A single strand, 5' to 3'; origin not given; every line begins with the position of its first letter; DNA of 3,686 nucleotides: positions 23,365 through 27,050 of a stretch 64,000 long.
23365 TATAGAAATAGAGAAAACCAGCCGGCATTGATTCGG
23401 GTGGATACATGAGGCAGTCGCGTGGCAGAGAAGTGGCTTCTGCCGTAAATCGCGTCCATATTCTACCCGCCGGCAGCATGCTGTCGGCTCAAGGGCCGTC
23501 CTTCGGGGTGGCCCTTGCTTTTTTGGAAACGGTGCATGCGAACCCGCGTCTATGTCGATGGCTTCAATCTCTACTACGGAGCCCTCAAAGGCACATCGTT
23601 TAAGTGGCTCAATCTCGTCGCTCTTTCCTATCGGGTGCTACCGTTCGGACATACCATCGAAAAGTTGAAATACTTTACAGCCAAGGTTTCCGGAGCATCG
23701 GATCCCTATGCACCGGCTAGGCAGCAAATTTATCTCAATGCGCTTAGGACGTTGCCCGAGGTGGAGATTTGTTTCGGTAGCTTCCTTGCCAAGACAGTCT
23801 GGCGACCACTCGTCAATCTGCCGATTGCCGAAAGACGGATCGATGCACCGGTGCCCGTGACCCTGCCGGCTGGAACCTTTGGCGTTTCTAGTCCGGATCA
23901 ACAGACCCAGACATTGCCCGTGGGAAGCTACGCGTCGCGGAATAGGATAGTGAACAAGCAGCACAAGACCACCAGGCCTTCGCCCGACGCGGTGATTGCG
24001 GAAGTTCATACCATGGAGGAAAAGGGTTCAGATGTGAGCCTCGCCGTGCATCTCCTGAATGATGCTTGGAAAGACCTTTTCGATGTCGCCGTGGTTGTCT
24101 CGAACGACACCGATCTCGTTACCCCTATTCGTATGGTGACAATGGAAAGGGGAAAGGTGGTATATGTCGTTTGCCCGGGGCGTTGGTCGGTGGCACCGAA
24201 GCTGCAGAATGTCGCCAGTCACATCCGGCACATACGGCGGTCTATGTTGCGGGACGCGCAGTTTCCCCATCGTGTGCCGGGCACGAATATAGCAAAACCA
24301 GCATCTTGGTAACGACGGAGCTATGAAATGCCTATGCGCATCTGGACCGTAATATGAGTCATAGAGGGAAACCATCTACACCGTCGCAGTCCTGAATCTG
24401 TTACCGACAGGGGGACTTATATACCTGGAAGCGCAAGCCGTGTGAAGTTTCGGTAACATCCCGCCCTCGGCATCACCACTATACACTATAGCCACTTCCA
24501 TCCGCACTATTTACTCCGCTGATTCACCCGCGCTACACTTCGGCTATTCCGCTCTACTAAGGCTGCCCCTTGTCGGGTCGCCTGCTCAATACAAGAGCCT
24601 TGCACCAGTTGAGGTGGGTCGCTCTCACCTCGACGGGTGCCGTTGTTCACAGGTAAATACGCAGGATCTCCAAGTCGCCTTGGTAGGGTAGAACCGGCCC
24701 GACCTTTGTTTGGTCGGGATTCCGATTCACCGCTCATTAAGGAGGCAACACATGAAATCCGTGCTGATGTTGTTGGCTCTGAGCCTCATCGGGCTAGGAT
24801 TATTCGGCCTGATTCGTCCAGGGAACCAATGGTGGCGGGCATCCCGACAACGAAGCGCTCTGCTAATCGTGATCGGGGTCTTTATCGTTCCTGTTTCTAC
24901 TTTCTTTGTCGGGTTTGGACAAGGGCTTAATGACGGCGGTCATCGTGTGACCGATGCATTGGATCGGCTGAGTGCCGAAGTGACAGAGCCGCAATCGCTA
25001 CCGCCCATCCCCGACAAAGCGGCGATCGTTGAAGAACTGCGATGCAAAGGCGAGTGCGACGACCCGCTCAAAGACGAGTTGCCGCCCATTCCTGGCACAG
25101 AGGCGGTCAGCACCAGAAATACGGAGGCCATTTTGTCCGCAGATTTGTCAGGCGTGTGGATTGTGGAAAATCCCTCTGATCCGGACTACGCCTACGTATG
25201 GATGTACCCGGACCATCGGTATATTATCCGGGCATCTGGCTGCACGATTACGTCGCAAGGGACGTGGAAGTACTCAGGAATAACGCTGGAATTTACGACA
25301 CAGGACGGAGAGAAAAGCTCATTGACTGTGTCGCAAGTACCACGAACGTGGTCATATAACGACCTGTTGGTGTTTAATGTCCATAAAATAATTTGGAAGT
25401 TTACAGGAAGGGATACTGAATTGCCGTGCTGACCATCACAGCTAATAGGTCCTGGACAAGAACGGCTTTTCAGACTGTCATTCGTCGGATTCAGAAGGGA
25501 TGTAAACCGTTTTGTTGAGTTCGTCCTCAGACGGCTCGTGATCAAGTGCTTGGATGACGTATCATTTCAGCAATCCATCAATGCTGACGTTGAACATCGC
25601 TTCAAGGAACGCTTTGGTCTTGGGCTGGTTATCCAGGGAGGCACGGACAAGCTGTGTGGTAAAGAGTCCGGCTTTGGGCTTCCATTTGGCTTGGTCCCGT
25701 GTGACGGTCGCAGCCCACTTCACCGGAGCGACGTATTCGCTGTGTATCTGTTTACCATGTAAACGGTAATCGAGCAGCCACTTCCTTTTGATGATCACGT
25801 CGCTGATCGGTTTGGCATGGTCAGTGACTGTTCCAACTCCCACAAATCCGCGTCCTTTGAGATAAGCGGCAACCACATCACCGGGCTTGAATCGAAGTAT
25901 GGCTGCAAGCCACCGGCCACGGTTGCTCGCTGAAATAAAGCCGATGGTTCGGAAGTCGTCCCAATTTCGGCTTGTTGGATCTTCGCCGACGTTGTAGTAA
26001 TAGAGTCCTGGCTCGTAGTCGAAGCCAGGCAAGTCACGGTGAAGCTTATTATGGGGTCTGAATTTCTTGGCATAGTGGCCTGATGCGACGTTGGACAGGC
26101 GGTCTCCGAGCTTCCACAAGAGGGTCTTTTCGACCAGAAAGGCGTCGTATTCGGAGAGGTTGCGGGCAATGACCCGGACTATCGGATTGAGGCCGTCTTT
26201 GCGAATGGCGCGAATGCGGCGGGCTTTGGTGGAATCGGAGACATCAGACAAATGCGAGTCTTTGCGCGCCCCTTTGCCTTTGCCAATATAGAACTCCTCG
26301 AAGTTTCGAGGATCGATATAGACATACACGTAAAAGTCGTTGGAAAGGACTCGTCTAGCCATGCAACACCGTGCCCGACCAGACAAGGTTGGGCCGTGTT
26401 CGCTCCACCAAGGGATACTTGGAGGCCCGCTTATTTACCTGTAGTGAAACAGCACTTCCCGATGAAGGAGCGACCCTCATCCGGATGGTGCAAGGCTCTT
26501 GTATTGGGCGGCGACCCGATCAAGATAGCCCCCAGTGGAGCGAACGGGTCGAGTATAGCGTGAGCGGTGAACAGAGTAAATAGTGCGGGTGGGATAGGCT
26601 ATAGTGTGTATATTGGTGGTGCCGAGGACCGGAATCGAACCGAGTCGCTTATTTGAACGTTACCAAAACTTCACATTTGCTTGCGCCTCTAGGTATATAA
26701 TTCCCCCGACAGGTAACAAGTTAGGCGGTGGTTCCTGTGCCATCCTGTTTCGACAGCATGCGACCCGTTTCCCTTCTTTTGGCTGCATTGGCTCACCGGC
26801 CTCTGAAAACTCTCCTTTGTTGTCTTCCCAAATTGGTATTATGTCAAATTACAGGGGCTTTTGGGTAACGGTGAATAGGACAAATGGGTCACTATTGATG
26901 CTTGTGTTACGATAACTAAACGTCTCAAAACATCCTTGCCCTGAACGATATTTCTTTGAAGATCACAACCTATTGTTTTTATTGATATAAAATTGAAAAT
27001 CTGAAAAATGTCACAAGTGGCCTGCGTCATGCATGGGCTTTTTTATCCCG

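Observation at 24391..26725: Two inverted ~350-nt elements with compensatory base changes, each forming the 5' leader of a different gene: candidate novel structured RNA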

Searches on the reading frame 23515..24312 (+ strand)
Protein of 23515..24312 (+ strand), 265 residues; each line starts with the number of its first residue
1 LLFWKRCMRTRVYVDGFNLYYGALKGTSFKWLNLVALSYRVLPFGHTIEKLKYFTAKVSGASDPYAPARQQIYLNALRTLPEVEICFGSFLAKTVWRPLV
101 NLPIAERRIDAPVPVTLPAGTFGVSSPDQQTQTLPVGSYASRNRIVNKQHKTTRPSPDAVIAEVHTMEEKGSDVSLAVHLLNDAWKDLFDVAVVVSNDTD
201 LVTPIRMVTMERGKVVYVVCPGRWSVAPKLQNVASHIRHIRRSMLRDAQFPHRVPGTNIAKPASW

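Call 10: search_protein_families(library=pfam, proteins=[window:23515-24312:+], max_evalue=0.01)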
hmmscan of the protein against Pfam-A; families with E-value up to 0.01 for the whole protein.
window:23515-24312:+ (265 aa): 1 family
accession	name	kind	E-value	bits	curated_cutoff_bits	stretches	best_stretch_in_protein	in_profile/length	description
PF01936.24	NYN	-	2.3e-08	35.1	24.2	1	160-237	71-141/145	NYN domain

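Call 73: search_protein_families(library=ncbifam, proteins=[window:23515-24312:+], max_evalue=0.001)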
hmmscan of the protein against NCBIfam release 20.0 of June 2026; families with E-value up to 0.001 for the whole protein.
window:23515-24312:+ (265 aa): 0 families

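Call 98: search_protein_families(library=padloc, proteins=[window:23515-24312:+], max_evalue=0.01)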
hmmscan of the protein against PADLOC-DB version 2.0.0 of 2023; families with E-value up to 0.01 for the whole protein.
window:23515-24312:+ (265 aa): 2 families
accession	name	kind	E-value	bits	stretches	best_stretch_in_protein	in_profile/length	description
PDLC04163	HEC-09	-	5.3e-43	145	2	156-265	90-202/203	-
PDLC01154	NYN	-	0.0079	13.6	0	167-234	226-289/310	"LabA-like protein, NYN family nuclease"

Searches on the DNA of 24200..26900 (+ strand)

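Call 5: search_rna_families(source=window, start=24200, end=26900, threshold=evalue, max_evalue=10, show_alignments=3)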
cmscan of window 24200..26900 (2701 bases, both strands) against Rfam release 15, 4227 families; matches with E-value up to 10: 2.
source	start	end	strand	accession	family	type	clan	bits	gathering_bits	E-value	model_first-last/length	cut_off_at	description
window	26784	26819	-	RF02129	GNAS-AS1_3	Gene; lncRNA;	-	13.5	42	8.3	1-38/38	no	GNAS antisense RNA 1 conserved region 3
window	24878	24994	+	RF02691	BTH_s19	Gene; sRNA;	-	11.6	153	7.7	1-224/224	no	Burkholderia sRNA 19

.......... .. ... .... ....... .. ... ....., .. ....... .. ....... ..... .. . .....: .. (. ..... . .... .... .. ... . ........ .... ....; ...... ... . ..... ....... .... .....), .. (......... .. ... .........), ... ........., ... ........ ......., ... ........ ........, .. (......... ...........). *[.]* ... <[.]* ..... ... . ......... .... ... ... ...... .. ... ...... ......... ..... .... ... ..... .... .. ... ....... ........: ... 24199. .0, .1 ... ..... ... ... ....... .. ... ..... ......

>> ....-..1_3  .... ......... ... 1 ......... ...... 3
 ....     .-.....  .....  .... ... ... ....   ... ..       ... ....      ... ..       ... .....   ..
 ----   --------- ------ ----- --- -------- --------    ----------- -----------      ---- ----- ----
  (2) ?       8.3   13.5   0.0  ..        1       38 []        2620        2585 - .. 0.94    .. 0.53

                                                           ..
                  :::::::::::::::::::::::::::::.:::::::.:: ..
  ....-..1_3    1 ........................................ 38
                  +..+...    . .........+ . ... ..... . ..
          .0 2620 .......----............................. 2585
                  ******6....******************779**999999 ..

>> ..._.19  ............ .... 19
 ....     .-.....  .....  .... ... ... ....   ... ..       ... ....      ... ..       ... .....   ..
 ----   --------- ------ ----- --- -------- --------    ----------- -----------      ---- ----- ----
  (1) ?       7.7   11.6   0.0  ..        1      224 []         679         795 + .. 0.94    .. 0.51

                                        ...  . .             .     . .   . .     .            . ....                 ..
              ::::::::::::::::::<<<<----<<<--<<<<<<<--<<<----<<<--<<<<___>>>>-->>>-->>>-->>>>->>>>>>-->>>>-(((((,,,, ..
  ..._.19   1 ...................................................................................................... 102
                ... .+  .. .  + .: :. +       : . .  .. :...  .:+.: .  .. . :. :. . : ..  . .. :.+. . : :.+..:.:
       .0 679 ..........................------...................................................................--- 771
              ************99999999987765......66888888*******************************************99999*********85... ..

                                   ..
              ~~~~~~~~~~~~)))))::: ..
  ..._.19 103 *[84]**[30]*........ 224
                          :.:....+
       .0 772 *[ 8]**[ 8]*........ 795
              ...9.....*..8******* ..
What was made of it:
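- On Any Rfam 15 family (riboswitches, T-box, group I/II introns, HEARO/omega RNA, tmRNA, tRNA): The region 24200-26900 at E up to 10 gave only two spurious hits of 12-14 bits (call 5).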

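Call 61: search_dna_similar(query=window:24391-24751:+, collection=plasmids, mode=distant, max_evalue=0.001)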
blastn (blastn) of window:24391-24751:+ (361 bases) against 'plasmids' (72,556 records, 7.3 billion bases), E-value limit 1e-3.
No match.

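Call 62: search_dna_similar(query=window:24391-24751:+, collection=phages, mode=distant, max_evalue=0.001)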
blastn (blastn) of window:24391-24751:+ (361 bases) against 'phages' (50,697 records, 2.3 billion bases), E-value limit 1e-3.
No match.

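Call 65: search_with_rna_model(model_id=R1, sources=[L029, L030, L031, L009, L022, L017, L020, L028, L024, L011, L026, L027], max_evalue=1)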
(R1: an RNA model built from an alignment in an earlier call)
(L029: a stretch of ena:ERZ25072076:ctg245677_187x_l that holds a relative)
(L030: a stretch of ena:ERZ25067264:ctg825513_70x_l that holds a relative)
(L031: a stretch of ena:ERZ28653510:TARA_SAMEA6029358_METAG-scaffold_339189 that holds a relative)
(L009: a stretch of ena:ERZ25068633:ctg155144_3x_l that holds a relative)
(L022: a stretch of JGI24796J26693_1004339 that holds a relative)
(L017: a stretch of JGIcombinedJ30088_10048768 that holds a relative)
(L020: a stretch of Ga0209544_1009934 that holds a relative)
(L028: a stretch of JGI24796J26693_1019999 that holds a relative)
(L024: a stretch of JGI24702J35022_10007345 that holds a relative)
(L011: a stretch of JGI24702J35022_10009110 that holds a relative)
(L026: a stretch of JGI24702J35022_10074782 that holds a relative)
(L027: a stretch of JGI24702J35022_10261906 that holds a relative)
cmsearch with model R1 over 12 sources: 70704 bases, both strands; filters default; matches with E-value up to 1: 7.
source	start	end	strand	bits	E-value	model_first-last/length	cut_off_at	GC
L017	720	898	-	239.9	4.8e-51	1-179/179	no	0.59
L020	4884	5062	-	239.9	4.8e-51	1-179/179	no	0.59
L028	1577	1755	-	238.3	1.1e-50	1-179/179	no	0.59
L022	2277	2452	+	89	4.3e-18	1-179/179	no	0.61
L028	1606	1764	+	16.8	0.026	1-179/179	no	0.58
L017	749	907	+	16.6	0.028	1-179/179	no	0.57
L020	4913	5071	+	16.6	0.028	1-179/179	no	0.57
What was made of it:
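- Tried and rejected: The model finds nothing upstream of homologues in L009, L029, L030 and L031 (call 65).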

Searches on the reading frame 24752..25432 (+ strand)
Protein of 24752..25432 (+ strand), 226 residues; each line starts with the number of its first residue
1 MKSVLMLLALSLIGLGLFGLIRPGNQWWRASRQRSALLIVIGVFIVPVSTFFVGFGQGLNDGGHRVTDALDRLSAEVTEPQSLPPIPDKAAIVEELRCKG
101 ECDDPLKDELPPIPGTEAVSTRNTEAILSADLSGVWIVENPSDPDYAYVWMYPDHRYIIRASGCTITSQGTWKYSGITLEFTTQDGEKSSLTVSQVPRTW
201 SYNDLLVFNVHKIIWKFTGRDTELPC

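Call 10: search_protein_families(library=pfam, proteins=[window:24752-25432:+], max_evalue=0.01)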
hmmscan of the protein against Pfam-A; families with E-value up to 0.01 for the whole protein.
window:24752-25432:+ (226 aa): 0 families

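Call 16: find_encoding_contigs(protein=window:24752-25432:+, flank=10000, max_places=10)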
Protein window:24752-25432:+ (226 aa): no gene with exactly this product is on record in the collection.

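Call 58: search_protein_families(library=pfam, proteins=[window:24752-25432:+], max_evalue=0.01)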
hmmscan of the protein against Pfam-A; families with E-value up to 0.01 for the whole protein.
window:24752-25432:+ (226 aa): 0 families

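Call 73: search_protein_families(library=ncbifam, proteins=[window:24752-25432:+], max_evalue=0.001)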
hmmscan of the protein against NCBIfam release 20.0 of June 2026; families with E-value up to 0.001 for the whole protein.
window:24752-25432:+ (226 aa): 0 families

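Call 98: search_protein_families(library=padloc, proteins=[window:24752-25432:+], max_evalue=0.01)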
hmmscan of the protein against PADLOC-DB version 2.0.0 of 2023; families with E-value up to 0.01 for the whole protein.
window:24752-25432:+ (226 aa): 0 families
